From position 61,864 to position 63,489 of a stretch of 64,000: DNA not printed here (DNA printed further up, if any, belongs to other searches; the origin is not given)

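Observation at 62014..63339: Cell-wall amidase (Amidase_3) fused to a T9SS C-terminal sorting domain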

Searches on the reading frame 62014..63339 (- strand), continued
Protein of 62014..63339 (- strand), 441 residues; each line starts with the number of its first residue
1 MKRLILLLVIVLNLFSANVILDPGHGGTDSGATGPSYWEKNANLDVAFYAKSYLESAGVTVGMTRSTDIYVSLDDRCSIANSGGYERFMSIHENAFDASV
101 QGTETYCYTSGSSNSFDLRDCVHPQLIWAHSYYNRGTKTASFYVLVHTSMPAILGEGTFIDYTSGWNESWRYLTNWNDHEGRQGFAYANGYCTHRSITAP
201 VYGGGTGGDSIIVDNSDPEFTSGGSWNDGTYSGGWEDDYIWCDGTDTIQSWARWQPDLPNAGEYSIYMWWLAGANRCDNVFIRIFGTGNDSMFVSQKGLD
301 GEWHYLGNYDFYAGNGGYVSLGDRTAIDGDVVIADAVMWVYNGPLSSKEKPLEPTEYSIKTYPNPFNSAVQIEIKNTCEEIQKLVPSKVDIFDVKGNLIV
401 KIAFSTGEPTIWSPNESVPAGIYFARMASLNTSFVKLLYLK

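Call 41: find_related_loci(query=A4, collection=genome_contigs, flank=4000)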
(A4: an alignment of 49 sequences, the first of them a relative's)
Query A4 (441 aa) in genome_contigs; peptide patterns used: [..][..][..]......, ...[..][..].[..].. (x = any residue, [..] = any of these).
600 stretches matched a pattern (row limit reached: there are more); 555 encode a relative of the query (tblastn E <= 1e-3); the best 80 are kept; 80 distinct loci.
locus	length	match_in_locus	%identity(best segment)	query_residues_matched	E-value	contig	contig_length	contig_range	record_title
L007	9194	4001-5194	38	32-429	1e-70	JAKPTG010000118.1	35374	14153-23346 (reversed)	MAG: Candidatus Fermentibacteria bacterium isolate JPNA_metabat.84 k141_1283538, whole genome shotgun sequence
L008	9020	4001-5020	38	2-337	4e-47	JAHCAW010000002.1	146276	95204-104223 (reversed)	MAG: Candidatus Sumerlaeia bacterium isolate ACE_SUM1 SUM1_2, whole genome shotgun sequence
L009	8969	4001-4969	37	16-344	5e-46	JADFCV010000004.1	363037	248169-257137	MAG: Candidatus Sumerlaeota bacterium isolate QZM1.54 NODE_4_length_363037_cov_4.482195, whole genome shotgun sequence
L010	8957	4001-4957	38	19-337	8e-46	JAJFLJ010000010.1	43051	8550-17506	MAG: Candidatus Sumerlaeota bacterium isolate OFTM212 OFTM212_9, whole genome shotgun sequence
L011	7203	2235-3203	37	16-344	1e-43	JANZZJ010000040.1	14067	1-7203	MAG: Candidatus Sumerlaeaceae bacterium isolate SKW119 k141_694996, whole genome shotgun sequence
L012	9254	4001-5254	34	4-441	7e-62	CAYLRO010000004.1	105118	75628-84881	MAG TPA_asm: uncultured bacterium isolate binchicken_co42_38 genome assembly, contig: NODE_67_length_105118_cov_11.72085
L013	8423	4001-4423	48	19-160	2e-33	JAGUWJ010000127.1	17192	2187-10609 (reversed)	MAG: Actinomycetota bacterium isolate DeMMO5_5 c_000000010962, whole genome shotgun sequence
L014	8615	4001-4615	38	6-209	5e-29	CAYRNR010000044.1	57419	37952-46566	MAG TPA_asm: uncultured Rickettsiales bacterium isolate SRP167671_co1_47 genome assembly, contig: NODE_571_length_57419_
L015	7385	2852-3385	40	16-190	5e-29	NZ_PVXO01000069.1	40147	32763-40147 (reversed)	Clostridium liquoris strain DSM 100320 CLLI_contig000069, whole genome shotgun sequence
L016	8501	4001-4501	41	19-161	8e-29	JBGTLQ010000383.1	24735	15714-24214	MAG: Terrimicrobiaceae bacterium isolate JTS-RE340 k141_9887126, whole genome shotgun sequence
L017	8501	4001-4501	43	5-164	1e-28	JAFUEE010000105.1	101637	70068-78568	MAG: Proteobacteria bacterium isolate RGIG4413 Roe_deer_Omasum-2__c197196, whole genome shotgun sequence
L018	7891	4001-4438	43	19-160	4e-27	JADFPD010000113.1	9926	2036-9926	MAG: Chloroflexota bacterium isolate B71T1B5 B71T1B5_NODE8869, whole genome shotgun sequence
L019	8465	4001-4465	42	15-160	2e-27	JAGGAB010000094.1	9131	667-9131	MAG: Bacillota bacterium isolate CTSoil_079 scaffold_6177, whole genome shotgun sequence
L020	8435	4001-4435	41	19-160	6e-27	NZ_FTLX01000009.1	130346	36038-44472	Domibacillus enclensis strain NIO-1016, whole genome shotgun sequence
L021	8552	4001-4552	38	17-199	1e-26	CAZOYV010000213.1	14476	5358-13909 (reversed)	MAG TPA_asm: uncultured Rickettsiales bacterium isolate SRP141376_co4_92 genome assembly, contig: NODE_7081_length_14476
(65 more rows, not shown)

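Call 42: search_protein_families(library=pfam, proteins=[P0161, P0163, P0165, P0168, P0170, P0173, P0177, P0180, P0186, P0190], max_evalue=0.01)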
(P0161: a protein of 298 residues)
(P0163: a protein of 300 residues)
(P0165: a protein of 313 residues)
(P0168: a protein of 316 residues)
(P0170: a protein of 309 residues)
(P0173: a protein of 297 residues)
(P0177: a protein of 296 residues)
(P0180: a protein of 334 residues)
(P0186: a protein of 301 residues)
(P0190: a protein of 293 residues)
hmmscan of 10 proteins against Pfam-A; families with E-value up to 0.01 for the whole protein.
P0161 (298 aa): 0 families

P0163 (300 aa): 0 families

P0165 (313 aa): 0 families

P0168 (316 aa): 0 families

P0170 (309 aa): 1 family
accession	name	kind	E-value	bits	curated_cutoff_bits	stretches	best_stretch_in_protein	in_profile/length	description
PF10647.15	Gmad1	-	0.0039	17.5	20.5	0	73-150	32-108/251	Lipoprotein LpqB beta-propeller domain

P0173 (297 aa): 0 families

P0177 (296 aa): 0 families

P0180 (334 aa): 6 families
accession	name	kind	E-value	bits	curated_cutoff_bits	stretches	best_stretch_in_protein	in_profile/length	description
PF07676.18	PD40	-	4.9e-19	68.2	20.9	1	81-106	3-28/38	WD40-like Beta Propeller Repeat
PF00930.27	DPPIV_N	-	2.9e-07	30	22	0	257-325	1-127/354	Dipeptidyl peptidase IV (DPP IV) N-terminal region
PF25174.1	Beta-prop_THOC3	-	2.1e-06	27.4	305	0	52-106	54-108/272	THOC3 beta-propeller domain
PF06620.16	DUF1150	-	0.00039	20.9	25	0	182-229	10-55/76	Protein of unknown function (DUF1150)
PF12894.13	ANAPC4_WD40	-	0.0015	19.1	22.9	0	219-246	46-73/91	Anaphase-promoting complex subunit 4 WD40 domain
PF24797.1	Beta-prop_WDR35_TULP_N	-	0.0026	17.4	80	0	177-237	121-182/332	WDR35/TULP4 N-terminal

P0186 (301 aa): 0 families

P0190 (293 aa): 3 families
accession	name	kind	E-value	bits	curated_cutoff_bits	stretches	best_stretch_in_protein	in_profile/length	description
PF07676.18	PD40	-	1.3e-12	47.8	20.9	1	214-229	11-26/38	WD40-like Beta Propeller Repeat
PF25174.1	Beta-prop_THOC3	-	0.00024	20.6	305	0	208-289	85-158/272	THOC3 beta-propeller domain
PF00930.27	DPPIV_N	-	0.0025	17.1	22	0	194-228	21-59/354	Dipeptidyl peptidase IV (DPP IV) N-terminal region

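Call 51: find_encoding_contigs(protein=P0095, flank=5000, max_places=1)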
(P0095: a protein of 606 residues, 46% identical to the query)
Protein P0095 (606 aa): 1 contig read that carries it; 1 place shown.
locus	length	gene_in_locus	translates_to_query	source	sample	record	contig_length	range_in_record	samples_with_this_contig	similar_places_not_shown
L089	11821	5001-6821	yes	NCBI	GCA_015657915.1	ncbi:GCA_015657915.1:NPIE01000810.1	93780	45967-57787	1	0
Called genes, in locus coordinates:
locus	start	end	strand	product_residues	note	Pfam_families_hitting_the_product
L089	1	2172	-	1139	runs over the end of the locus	PF02811:PHP, PF07733:DNA_pol3_alpha, PF17657:DNA_pol3_finger, PF14579:HHH_6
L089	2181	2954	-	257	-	PF02673:BacA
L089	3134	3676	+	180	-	PF00293:NUDIX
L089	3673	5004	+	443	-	PF00072:Response_reg, PF00158:Sigma54_activat, PF14532:Sigma54_activ_2, PF07724:AAA_2 (weak), PF07728:AAA_5 (weak), PF25601:AAA_lid_14, PF02954:HTH_8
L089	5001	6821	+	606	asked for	PF00704:Glyco_hydro_18, PF25275:Golvesin_C, PF18962:Por_Secre_tail (weak)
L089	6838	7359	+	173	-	PF00694:Aconitase_C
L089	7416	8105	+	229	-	PF00899:ThiF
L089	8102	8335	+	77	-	-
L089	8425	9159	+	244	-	PF03740:PdxJ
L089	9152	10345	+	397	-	PF13742:tRNA_anti_2, PF01336:tRNA_anti-codon, PF02601:Exonuc_VII_L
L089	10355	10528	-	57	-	-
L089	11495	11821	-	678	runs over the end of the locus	PF01926:MMR_HSR1, PF02421:FeoB_N, PF17910:FeoB_Cyto, PF07670:Gate, PF07664:FeoB_C, PF07670:Gate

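Call 52: find_encoding_contigs(protein=P0077, flank=5000, max_places=1)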
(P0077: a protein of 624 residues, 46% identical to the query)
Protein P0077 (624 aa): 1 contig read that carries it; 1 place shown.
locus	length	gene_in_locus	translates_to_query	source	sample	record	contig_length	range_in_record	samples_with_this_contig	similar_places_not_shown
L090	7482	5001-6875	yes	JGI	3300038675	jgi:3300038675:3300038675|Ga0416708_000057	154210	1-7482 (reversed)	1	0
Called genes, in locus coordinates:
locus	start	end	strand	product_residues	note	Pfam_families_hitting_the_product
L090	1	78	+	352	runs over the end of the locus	PF09084:NMT1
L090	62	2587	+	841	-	PF02743:dCache_1, PF13188:PAS_8 (faint), PF00672:HAMP, PF00989:PAS, PF08448:PAS_4 (weak), PF13426:PAS_9, PF00512:HisKA, PF02518:HATPase_c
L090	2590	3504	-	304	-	PF00933:Glyco_hydro_3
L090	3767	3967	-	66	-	PF12728:HTH_17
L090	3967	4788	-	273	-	-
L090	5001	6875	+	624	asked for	PF01510:Amidase_2, PF25275:Golvesin_C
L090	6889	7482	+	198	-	?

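Call 67: fold_search(model_id=the predicted structure, library=pdb)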
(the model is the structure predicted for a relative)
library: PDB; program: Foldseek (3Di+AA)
matches with E <= 10: 1824; with E <= 0.001: 269
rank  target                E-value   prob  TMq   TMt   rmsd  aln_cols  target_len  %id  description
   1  1jwq                  1.1e-15  1.00  0.37  0.88   2.3       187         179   29  Structure of the catalytic domain of CwlV, N-acetylmuramoyl-L-alanine amidase from Bacillus(Paenibacillus) polymyxa var. (released 2003-11-18)
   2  5emi                  1.7e-15  1.00  0.37  0.87   2.1       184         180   34  N-acetylmuramoyl-L-alanine amidase AmiC2 of Nostoc punctiforme (released 2016-02-10)
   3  5j72_A                1.9e-14  1.00  0.35  0.24   3.1       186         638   32  Cwp6 from Clostridium difficile (released 2017-02-08)
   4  7tj4_D                2.0e-14  1.00  0.36  0.86   2.4       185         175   29  Structure of the S. aureus amidase LytH and activator ActH extracellular domains (released 2022-07-06)
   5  7tj4_B                2.3e-14  1.00  0.36  0.87   2.4       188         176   29  Structure of the S. aureus amidase LytH and activator ActH extracellular domains (released 2022-07-06)
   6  4rn7                  3.9e-14  1.00  0.38  0.88   2.0       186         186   27  The crystal structure of N-acetylmuramoyl-L-alanine amidase from Clostridium difficile 630 (released 2014-11-05)
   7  7rag_B                4.1e-14  1.00  0.38  0.82   2.1       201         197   26  Structure of the CwlD amidase from Clostridioides difficile in complex with the GerS lipoprotein (released 2021-09-08)
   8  8c2o_B                3.7e-13  1.00  0.37  0.70   2.8       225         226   27  Structure of E. coli AmiA (released 2023-06-14)
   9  7b3n_D                5.5e-13  1.00  0.32  0.78   3.6       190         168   28  AmiP amidase-3 from Thermus parvatiensis (released 2022-06-22)
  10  8c2o_A                9.1e-13  1.00  0.37  0.70   2.8       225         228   27  Structure of E. coli AmiA (released 2023-06-14)
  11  8c0j_A                1.4e-12  1.00  0.37  0.80   2.4       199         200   23  Structure of AmiB enzymatic domain bound to the EnvC LytM domain (released 2023-06-14)
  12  7b3n_C                1.8e-12  1.00  0.32  0.81   3.2       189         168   26  AmiP amidase-3 from Thermus parvatiensis (released 2022-06-22)
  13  9a7d_A                2.1e-12  1.00  0.38  0.32   2.1       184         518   30  Integrative model of YRVJ-YACD by crosslinking MS and deep learning (released 2024-09-18)
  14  7b3n_B                3.3e-12  1.00  0.33  0.80   3.2       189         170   27  AmiP amidase-3 from Thermus parvatiensis (released 2022-06-22)
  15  8c0j_C                4.4e-12  1.00  0.36  0.79   3.4       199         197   23  Structure of AmiB enzymatic domain bound to the EnvC LytM domain (released 2023-06-14)
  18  4bin                  1.9e-11  1.00  0.37  0.46   4.5       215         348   25  Crystal structure of the E. coli N-acetylmuramoyl-L-alanine amidase AmiC (released 2013-08-21)
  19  3ne8                  2.0e-11  1.00  0.35  0.66   5.4       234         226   23  The crystal structure of a domain from N-acetylmuramoyl-l-alanine amidase of Bartonella henselae str. Houston-1 (released 2010-07-14)
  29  6f2p                  2.3e-10  1.00  0.28  0.12   1.8       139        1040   33  Structure of Paenibacillus xanthan lyase to 2.6 A resolution (released 2018-12-05)
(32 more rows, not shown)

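Call 68: search_protein_families(library=padloc, proteins=[P0121, window:62014-63339:-], max_evalue=0.01)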
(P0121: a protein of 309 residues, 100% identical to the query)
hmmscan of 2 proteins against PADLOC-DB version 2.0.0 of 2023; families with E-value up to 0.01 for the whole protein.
P0121 (309 aa): 0 families

window:62014-63339:- (441 aa): 0 families

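Call 69: find_encoding_contigs(protein=P0061, flank=4000, max_places=1)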
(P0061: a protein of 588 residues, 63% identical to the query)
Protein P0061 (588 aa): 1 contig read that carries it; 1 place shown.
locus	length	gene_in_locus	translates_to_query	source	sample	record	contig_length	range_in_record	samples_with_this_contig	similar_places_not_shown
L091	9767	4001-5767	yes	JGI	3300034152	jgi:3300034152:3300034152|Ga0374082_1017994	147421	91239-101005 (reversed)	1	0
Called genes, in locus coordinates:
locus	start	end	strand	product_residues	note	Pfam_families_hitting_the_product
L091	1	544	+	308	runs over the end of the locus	-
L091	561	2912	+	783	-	PF25275:Golvesin_C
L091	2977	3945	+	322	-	PF00930:DPPIV_N (faint), PF26550:Tricorn_2nd, PF07676:PD40 (faint), PF23381:Beta-prop_IFT122_1st (weak), PF25174:Beta-prop_THOC3, PF26549:Tricorn_N (faint), PF26550:Tricorn_2nd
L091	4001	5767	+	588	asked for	PF01520:Amidase_3, PF25275:Golvesin_C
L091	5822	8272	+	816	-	PF00704:Glyco_hydro_18, PF03644:Glyco_hydro_85 (weak), PF00041:fn3 (faint)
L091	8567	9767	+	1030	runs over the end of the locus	PF13517:FG-GAP_3 (faint)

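Call 70: find_encoding_contigs(protein=P0080, flank=4000, max_places=1)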
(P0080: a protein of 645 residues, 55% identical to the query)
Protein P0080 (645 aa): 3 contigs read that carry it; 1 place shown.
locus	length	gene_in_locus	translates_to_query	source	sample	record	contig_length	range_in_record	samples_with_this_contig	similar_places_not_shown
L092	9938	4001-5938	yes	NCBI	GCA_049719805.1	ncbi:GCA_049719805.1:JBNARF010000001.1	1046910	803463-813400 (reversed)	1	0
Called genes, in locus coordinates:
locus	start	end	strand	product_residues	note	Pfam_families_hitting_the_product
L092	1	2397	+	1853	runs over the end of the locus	PF00431:CUB (faint), PF18962:Por_Secre_tail (weak)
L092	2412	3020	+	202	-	-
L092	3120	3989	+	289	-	PF25174:Beta-prop_THOC3 (weak), PF07676:PD40 (faint), PF26550:Tricorn_2nd, PF26549:Tricorn_N (weak)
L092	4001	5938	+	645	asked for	PF01520:Amidase_3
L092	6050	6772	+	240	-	PF04055:Radical_SAM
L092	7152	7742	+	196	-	-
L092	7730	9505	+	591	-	PF08309:LVIVD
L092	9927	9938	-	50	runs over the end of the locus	-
